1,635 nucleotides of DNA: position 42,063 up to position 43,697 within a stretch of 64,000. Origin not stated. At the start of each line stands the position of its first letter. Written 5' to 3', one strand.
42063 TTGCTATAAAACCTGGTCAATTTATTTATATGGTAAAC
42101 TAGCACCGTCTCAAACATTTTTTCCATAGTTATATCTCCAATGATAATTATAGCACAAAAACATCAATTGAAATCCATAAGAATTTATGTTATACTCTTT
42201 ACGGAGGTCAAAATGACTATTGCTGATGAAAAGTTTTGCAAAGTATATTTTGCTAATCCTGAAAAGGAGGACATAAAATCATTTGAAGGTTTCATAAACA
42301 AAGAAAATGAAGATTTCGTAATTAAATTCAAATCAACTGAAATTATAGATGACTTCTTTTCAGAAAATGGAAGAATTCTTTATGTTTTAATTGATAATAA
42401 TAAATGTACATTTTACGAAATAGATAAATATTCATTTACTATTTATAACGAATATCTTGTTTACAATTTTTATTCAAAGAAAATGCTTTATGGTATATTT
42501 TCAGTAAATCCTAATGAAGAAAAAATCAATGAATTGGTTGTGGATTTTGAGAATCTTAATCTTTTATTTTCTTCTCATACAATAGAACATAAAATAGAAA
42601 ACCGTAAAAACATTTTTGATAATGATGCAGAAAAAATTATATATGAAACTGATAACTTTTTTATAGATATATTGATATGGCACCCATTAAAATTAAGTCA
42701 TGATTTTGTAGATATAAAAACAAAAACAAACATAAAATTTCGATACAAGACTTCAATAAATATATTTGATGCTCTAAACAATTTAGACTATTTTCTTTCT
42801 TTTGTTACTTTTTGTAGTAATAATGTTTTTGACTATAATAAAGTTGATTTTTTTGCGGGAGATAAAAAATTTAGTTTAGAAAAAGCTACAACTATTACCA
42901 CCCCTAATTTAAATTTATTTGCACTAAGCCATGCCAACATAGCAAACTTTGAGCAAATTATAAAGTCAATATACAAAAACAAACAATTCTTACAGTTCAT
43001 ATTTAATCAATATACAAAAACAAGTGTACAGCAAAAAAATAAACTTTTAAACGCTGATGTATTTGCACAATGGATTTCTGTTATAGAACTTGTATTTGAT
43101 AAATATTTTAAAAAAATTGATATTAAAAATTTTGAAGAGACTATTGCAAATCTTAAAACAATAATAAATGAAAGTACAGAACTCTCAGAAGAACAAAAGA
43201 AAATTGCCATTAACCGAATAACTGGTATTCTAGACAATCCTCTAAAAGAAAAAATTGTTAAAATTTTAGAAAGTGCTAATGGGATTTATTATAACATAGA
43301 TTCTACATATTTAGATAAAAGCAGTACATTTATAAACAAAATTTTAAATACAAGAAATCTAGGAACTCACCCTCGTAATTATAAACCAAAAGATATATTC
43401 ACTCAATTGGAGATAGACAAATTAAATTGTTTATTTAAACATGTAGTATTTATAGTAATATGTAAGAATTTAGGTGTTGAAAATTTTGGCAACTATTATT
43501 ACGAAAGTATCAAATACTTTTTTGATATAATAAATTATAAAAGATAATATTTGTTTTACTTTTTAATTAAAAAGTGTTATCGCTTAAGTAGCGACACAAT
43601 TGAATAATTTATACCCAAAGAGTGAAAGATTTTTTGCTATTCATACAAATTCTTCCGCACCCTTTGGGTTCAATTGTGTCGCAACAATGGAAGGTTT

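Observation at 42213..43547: Intact HEPN (R-x4-H) protein with ApeA-like layout as island cargo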

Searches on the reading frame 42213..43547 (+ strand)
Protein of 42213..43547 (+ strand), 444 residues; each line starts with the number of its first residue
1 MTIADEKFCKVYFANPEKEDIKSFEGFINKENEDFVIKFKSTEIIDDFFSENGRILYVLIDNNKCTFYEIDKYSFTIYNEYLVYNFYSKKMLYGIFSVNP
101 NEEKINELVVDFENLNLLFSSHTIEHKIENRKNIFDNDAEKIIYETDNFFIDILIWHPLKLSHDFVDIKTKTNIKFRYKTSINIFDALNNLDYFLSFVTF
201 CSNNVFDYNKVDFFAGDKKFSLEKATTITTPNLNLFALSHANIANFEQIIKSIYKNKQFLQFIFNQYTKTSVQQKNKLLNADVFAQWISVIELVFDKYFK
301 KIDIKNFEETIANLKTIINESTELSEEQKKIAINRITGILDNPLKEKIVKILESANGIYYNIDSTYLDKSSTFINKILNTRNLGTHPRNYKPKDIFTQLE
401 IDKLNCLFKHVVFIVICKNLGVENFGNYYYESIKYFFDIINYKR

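Call 4: search_protein_families(library=pfam, proteins=[window:42213-43547:+], max_evalue=10)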
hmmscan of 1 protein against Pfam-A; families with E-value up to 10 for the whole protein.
window:42213-43547:+ (444 aa): 4 families
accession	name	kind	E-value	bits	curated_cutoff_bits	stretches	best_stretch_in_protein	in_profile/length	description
PF18862.6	ApeA_NTD1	-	0.003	17.5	25.5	1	16-222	9-227/271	ApeA N-terminal domain 1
PF18739.6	HEPN_Apea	-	0.0053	17.6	24.4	1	312-423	27-133/136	Apea-like HEPN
PF24235.1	RHG29_45_N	-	0.017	15.8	27.7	1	303-346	7-49/108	Rho GTPase-activating protein 29/45 N-terminal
PF07564.17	DUF1542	-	5.3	7.6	24.3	1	307-341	9-43/77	Domain of Unknown Function (DUF1542)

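Call 5: search_protein_families(library=padloc, proteins=[window:42213-43547:+], max_evalue=10)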
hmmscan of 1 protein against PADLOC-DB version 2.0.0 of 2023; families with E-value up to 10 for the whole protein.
window:42213-43547:+ (444 aa): 2 families
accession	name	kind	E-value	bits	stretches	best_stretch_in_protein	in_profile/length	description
PDLC05046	PDC-S58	-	8.4e-11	39.2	1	83-424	84-425/452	-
PDLC01680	Cas13-ApeA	-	3.1e-10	38.3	1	241-421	4-174/175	Cas13-ApeA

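Call 8: search_protein_families(library=ncbifam, proteins=[window:42213-43547:+], max_evalue=10)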
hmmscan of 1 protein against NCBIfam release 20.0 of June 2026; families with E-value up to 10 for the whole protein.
window:42213-43547:+ (444 aa): 0 families

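Call 9: search_solved_structures(query=window:42213-43547:+, max_evalue=10)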
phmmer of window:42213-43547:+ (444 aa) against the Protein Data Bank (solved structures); distinct sequences matched with E-value up to 10: 2.
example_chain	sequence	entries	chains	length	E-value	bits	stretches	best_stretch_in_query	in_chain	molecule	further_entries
5m00_H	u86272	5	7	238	0.89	11.7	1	193-248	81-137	T-cell receptor beta chain V region C5,Uncharacterized protein | T-cell receptor beta chain V region C5,T-cell receptor beta-2 chain C region | Beta chain of mu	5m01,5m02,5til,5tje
6g9q_H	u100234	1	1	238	2.3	10.3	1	193-248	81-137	T-cell receptor beta chain V region C5,T-cell receptor beta-1 chain C region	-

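Call 10: find_homologous_proteins(query=window:42213-43547:+, max_evalue=0.001)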
Query window:42213-43547:+ (444 aa): 2 proteins with E <= 0.001 among 6516 candidates.
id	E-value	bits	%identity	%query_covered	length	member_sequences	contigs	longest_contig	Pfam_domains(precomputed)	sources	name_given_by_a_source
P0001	1.6e-283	958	100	100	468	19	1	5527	-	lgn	-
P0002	2.5e-126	440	49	100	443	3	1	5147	-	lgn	-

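Call 14: find_encoding_contigs(protein=P0002, flank=10000)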
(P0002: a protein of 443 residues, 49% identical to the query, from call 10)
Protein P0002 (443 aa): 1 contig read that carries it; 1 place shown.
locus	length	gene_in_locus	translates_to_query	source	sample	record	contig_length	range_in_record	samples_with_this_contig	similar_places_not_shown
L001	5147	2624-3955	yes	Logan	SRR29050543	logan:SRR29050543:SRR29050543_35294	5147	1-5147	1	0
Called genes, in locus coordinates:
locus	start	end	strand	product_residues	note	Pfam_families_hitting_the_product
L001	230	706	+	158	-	-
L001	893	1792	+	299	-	-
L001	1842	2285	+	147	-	-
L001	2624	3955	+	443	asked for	-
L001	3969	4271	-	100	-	PF01381:HTH_3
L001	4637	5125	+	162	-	-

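Call 15: find_encoding_contigs(protein=P0001, flank=10000)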
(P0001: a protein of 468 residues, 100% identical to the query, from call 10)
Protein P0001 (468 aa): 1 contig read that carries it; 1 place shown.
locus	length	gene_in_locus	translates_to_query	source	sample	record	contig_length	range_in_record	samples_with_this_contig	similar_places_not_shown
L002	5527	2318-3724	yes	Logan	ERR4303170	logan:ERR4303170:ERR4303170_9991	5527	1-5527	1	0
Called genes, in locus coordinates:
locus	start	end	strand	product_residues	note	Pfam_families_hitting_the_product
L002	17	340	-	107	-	-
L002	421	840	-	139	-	-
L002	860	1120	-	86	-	-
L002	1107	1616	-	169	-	-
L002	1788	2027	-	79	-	-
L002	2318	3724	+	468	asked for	-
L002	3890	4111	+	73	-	-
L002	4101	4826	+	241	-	PF14659:Phage_int_SAM_3 (weak), PF22022:Phage_int_M (faint)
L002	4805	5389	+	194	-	PF00589:Phage_integrase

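Call 23: search_protein_representatives(alignment_id=A1)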
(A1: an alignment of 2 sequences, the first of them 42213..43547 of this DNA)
Query: 2 sequences, 444 profile positions. Proteins with E-value up to 0.001 (for the whole library): 8; up to 1e-10: 8; up to 1e-30: 5. The best 8 are listed.
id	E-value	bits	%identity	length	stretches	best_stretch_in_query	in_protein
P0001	4.8e-255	862.9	-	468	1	1-444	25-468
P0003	3.6e-121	421.7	-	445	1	1-441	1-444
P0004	3.8e-85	303.0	-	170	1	1-170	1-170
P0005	1.5e-63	231.8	-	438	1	7-443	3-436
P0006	6.3e-62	226.4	-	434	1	21-443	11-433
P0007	9.9e-30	120.3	-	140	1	313-443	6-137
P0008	1.9e-22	96.3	-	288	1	4-292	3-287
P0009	1.9e-19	86.4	-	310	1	6-312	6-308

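Call 25: search_solved_structures(query=A2, max_evalue=10)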
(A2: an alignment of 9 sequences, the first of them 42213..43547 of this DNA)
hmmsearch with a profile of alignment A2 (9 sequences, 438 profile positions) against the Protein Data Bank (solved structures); distinct sequences matched with E-value up to 10: 0.

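Call 26: search_protein_families(library=pfam, alignment_id=A2, max_evalue=1)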
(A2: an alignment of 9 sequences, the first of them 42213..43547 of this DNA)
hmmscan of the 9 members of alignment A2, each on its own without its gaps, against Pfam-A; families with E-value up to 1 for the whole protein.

A. member 1, window:42213-43547:+ (444 aa): 3 families
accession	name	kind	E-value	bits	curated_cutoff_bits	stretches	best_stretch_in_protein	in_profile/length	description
PF18862.6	ApeA_NTD1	-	0.003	17.5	25.5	1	16-222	9-227/271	ApeA N-terminal domain 1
PF18739.6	HEPN_Apea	-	0.0053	17.6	24.4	1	312-423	27-133/136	Apea-like HEPN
PF24235.1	RHG29_45_N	-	0.017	15.8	27.7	1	303-346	7-49/108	Rho GTPase-activating protein 29/45 N-terminal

B. families by the number of members that match (of 9 scanned): 7 families
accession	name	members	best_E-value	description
PF18862.6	ApeA_NTD1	6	4.2e-09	ApeA N-terminal domain 1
PF18739.6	HEPN_Apea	6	4.8e-08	Apea-like HEPN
PF24531.2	ANC1_spectrin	1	0.01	Nuclear anchorage protein 1, spectrin repeat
PF24235.1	RHG29_45_N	1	0.017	Rho GTPase-activating protein 29/45 N-terminal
PF03646.20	FlaG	1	0.05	FlaG protein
PF20623.4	Sgo0707_N2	1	0.23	Sgo0707 N2 domain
PF21906.2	NrtR_WHD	1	0.29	NrtR DNA-binding winged helix domain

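Call 27: search_protein_families(library=padloc, alignment_id=A2, max_evalue=0.01)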
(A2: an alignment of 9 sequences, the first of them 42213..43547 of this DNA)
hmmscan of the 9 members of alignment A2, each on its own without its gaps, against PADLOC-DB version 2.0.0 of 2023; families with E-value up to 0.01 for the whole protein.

A. member 1, window:42213-43547:+ (444 aa): 2 families
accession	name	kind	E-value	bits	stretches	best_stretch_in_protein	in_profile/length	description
PDLC05046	PDC-S58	-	8.4e-11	39.2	1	83-424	84-425/452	-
PDLC01680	Cas13-ApeA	-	3.1e-10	38.3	1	241-421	4-174/175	Cas13-ApeA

B. families by the number of members that match (of 9 scanned): 3 families
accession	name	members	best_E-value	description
PDLC01680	Cas13-ApeA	3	3.1e-10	Cas13-ApeA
PDLC01679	Cas13-ApeA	3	6.5e-08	Cas13-ApeA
PDLC05046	PDC-S58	2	8.4e-11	-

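Call 28: find_homologous_proteins(query=A2, max_evalue=0.001)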
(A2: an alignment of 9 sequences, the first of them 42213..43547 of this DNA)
Query A2 (9 sequences) (444 aa, profile of the alignment): 2 proteins with E <= 0.001 among 8000 candidates.
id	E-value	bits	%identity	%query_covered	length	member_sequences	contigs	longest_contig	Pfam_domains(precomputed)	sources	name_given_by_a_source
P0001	1.1e-175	603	100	100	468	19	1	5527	-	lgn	-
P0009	1.1e-111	392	23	61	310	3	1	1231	PF18862.7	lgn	-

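Call 31: find_encoding_contigs(protein=P0003, flank=10000)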
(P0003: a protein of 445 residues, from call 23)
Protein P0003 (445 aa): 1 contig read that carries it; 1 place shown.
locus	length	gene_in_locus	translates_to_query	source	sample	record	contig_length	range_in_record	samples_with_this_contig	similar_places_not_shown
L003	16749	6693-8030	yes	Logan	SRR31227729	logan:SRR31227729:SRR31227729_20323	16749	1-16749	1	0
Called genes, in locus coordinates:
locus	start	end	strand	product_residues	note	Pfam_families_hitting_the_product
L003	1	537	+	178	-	?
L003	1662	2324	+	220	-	-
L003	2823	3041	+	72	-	-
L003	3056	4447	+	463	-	PF13102:Phage_int_SAM_5 (faint), PF14659:Phage_int_SAM_3, PF00589:Phage_integrase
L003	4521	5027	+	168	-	PF06114:Peptidase_M78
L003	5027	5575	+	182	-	-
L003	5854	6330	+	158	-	-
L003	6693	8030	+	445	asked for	PF18739:HEPN_Apea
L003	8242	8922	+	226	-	PF10544:T5orf172, PF13455:MUG113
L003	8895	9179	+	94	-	-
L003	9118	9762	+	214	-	-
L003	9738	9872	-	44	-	PF02074:Peptidase_M32 (weak)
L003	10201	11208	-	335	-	PF01120:Alpha_L_fucos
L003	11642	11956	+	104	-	-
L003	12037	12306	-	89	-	-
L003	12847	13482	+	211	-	PF04011:LemA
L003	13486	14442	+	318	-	PF11335:DUF3137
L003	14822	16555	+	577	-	PF01336:tRNA_anti-codon, PF00152:tRNA-synt_2, PF02938:GAD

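Call 40: predict_structure(alignment_id=A2)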
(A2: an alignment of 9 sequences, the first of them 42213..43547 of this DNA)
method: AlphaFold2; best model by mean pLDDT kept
length: 444 residues; sequences in the alignment: 9
mean_pLDDT: 76.8   pTM: 0.76
mean pLDDT of the five models: 76.8, 76.6, 74.9, 74.8, 73.5
residues with pLDDT >= 90: 123; 70-90: 189; 50-70: 71; < 50: 61
segments of 3 or more residues with pLDDT < 50: 1-3, 121-137, 160-168, 232-240, 275-277, 429-444
pLDDT, mean of each block of 10 residues (from residue 1): 67 86 91 90 73 79 90 89 92 92 94 71 44 47 88 72 46 92 94 90 80 94 77 46 70 91 87 55 87 88 62 80 81 60 82 81 84 88 69 76 82 87 60 44 39
secondary structure, 60 per line:
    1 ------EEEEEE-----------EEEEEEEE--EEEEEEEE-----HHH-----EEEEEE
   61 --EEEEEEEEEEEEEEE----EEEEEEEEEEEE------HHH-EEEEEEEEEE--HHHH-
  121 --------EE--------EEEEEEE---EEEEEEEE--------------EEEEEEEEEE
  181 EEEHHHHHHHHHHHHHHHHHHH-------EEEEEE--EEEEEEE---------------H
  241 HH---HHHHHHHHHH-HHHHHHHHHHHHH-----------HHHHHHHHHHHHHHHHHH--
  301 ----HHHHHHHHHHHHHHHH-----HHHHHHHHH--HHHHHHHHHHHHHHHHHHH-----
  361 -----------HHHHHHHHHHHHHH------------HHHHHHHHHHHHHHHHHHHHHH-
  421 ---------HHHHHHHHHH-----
elements in order: E7-12 E24-31 E34-41 E55-60 E63-77 E82-93 E104-113 H116-119 E139-145 E149-156 E171-183 H184-202 E210-215 E218-224 H246-255 H257-269 H281-298 H305-320 H326-334 H337-355 H372-385 H398-419 H430-439

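Call 54: find_related_loci(query=A3, collection=genome_contigs, flank=10000)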
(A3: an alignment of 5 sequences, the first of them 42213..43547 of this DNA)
Query A3 (444 aa) in genome_contigs; peptide patterns used: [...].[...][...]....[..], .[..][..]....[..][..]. (x = any residue, [..] = any of these).
39 stretches matched a pattern; 1 encode a relative of the query (tblastn E <= 1e-3); 1 distinct loci.
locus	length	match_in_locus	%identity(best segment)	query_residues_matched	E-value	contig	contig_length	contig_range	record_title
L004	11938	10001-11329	43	1-440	5e-114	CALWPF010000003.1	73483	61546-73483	MAG: uncultured Clostridia bacterium isolate BRZ_AN__bin7 genome assembly, contig: BRZ_AN__NODE_541_length_73483_cov_5.4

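Call 55: find_related_loci(query=A3, collection=viral_contigs, flank=10000)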
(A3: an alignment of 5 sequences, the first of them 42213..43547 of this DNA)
Query A3 (444 aa) in viral_contigs; peptide patterns used: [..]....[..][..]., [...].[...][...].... (x = any residue, [..] = any of these).
30 stretches matched a pattern, but none encodes a relative of the query by tblastn (E <= 1e-3).

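Call 63: fold_search(model_id=the predicted structure, library=pdb)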
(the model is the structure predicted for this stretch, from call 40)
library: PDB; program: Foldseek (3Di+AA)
matches with E <= 10: 436; with E <= 0.001: 0
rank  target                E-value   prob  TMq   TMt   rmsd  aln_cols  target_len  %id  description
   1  5ked_A                4.6e-03  0.89  0.15  0.26  16.8       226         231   14  Structure of the 2.65 Angstrom P2(1) crystal of K. pneumonia MrkH (released 2016-08-17)
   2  7ovp_A                1.9e-02  0.16  0.10  0.13  18.5       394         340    9  Crystal structure of the chemotactic adaptor protein CheF (released 2022-04-27)
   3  8pkp_A                3.0e-02  0.12  0.13  0.05  23.6       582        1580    8  Cryo-EM structure of the apo Anaphase-promoting complex/cyclosome (APC/C) at 3.2 Angstrom resolution (released 2023-07-19)
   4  9v5s_C                6.8e-02  0.13  0.09  0.10  15.1       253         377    8  Crystal structure of EF-Tu from Mycoplasma pneumoniae (released 2025-10-29)
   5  5w76                  6.8e-02  0.08  0.08  0.09  15.1       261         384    9  Crystal Structure of Reconstructed Bacterial Elongation Factor Node 168 (released 2018-04-25)
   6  5f93_B                7.6e-02  0.12  0.11  0.11  25.2       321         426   12  Blood group antigen binding adhesin BabA of Helicobacter pylori strain A730 in complex with blood group H Lewis b hexa (released 2016-01-20)
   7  5f8r_B                8.8e-02  0.14  0.14  0.15  24.4       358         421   10  Blood group antigen binding adhesin BabA of Helicobacter pylori strain S831 in complex with blood group H Lewis b hexa (released 2016-01-20)
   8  9j1k_L                9.3e-02  0.44  0.13  0.15  13.1       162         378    7  Tip region of monocin (released 2025-01-08)
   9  6htw_B                1.4e-01  0.06  0.09  0.10  14.9       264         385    6  Crystal structure of an ancient sequence-reconstructed Elongation factor Tu (node 184) (released 2019-10-23)
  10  7whn                  1.5e-01  0.03  0.07  0.04  25.3       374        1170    9  Opened spike of Bombyx mori cytoplasmic polyhedrosis virus (released 2022-02-02)
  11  6v8i_AE               1.6e-01  0.25  0.11  0.12   9.5       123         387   10  Composite atomic model of the Staphylococcus aureus phage 80alpha baseplate (released 2020-03-04)
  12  4kr4_B                1.7e-01  0.08  0.08  0.10  21.1       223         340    7  Salmonella typhi OmpF complex with Ampicillin (released 2014-05-28)
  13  5f9d_A                1.7e-01  0.08  0.10  0.10  24.9       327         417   10  Blood group antigen binding adhesin BabA of Helicobacter pylori strain P436 in complex with Lewis b blood group B hept (released 2016-01-20)
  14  5f93_A                2.0e-01  0.08  0.12  0.12  25.0       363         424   10  Blood group antigen binding adhesin BabA of Helicobacter pylori strain A730 in complex with blood group H Lewis b hexa (released 2016-01-20)
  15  5f93_G                2.1e-01  0.09  0.13  0.14  23.4       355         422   10  Blood group antigen binding adhesin BabA of Helicobacter pylori strain A730 in complex with blood group H Lewis b hexa (released 2016-01-20)
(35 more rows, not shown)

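Call 67: search_protein_families(library=phrogs, proteins=[window:42213-43547:+, L003:5854-6330:+, L001:893-1792:+, L001:1842-2285:+, L003:8170-8898:+, L001:4607-5125:+], max_evalue=0.001)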
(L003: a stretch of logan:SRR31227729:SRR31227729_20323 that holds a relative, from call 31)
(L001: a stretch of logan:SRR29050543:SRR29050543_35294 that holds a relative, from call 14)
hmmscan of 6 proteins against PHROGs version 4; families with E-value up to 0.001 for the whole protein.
window:42213-43547:+ (444 aa): 0 families

L003:5854-6330:+ (158 aa): 0 families

L001:893-1792:+ (299 aa): 1 family
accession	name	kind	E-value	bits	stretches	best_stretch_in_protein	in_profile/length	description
phrog_3243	-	unknown function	3.3e-38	132.6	1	1-287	7-290/293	-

L001:1842-2285:+ (147 aa): 1 family
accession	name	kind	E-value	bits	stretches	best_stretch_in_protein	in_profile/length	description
phrog_1595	-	head and packaging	1.3e-07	32.9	1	4-129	3-128/164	terminase small subunit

L003:8170-8898:+ (242 aa): 10 families
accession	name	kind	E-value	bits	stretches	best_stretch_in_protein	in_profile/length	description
phrog_16524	-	unknown function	9.7e-19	68.8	1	26-139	22-129/215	-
phrog_18781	-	unknown function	2.7e-13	50.8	1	25-223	3-205/222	-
phrog_8430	-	unknown function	4.1e-12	46.6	1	25-124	291-386/439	-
phrog_8130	-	unknown function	1.7e-07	31.6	1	24-138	176-279/434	-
phrog_36333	-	unknown function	2e-07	31.8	1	27-123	2-94/199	-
phrog_1847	-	unknown function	5.3e-07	29.9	1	27-121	348-443/474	-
phrog_5032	-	unknown function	5.5e-07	30.4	1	27-127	76-166/178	-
phrog_18411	-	DNA, RNA and nucleotide metabolism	4.7e-06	27.4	1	26-171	2-131/236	homing endonuclease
phrog_681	-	DNA, RNA and nucleotide metabolism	5.6e-06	26.2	1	26-131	437-548/576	endonuclease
phrog_4284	-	unknown function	0.0002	22.2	1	26-90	82-140/171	-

L001:4607-5125:+ (172 aa): 0 families
